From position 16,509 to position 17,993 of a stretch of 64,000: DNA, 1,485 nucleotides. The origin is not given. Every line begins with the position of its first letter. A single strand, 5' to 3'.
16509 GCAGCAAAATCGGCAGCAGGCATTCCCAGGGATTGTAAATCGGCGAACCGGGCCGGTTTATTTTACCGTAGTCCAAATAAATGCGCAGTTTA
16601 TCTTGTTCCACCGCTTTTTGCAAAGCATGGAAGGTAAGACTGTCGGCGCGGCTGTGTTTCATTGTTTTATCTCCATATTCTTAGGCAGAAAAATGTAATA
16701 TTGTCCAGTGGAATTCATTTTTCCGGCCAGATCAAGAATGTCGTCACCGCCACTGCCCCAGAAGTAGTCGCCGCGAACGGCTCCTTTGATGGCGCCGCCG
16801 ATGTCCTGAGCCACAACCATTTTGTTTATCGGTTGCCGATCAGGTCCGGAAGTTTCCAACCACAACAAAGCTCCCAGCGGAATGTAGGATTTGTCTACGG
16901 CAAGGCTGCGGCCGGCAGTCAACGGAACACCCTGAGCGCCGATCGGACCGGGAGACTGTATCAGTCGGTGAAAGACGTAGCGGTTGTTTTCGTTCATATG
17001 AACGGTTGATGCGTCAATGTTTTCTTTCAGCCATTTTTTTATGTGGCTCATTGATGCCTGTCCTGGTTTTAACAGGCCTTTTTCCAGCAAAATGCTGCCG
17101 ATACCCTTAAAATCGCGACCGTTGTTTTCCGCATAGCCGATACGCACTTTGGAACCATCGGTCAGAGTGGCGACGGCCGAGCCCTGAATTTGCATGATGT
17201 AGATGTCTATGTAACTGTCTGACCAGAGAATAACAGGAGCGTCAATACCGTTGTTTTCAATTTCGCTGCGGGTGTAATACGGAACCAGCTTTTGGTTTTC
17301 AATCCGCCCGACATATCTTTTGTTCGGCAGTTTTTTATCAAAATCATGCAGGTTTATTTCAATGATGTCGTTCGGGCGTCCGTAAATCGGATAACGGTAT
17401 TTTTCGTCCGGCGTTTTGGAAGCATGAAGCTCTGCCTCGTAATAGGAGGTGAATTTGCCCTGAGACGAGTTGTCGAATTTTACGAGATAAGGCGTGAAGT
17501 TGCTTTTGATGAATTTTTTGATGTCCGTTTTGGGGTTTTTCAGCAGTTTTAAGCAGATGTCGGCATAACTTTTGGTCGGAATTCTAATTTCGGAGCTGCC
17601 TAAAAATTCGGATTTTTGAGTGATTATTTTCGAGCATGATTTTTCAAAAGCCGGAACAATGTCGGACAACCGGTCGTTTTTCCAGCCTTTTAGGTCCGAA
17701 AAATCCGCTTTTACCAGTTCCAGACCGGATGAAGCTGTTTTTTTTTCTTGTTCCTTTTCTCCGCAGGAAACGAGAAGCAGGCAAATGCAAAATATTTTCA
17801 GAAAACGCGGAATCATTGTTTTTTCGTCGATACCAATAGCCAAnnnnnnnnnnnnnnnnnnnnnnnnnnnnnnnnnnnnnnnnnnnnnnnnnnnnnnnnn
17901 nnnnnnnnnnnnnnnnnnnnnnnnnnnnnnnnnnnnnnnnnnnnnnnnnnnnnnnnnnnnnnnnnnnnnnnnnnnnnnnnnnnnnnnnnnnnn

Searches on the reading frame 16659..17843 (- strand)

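Call 11: search_protein_families(library=pfam, proteins=[window:16659-17843:-])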
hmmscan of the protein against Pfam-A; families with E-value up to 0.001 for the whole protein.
window:16659-17843:- (394 aa): 2 families
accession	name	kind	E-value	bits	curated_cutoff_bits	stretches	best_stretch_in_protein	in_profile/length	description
PF03562.22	MltA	-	3.2e-50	170.8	24.3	1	131-293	2-163/163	MltA specific insert domain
PF06725.17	3D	-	2.1e-20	73.1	23.8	1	312-385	1-71/72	3D domain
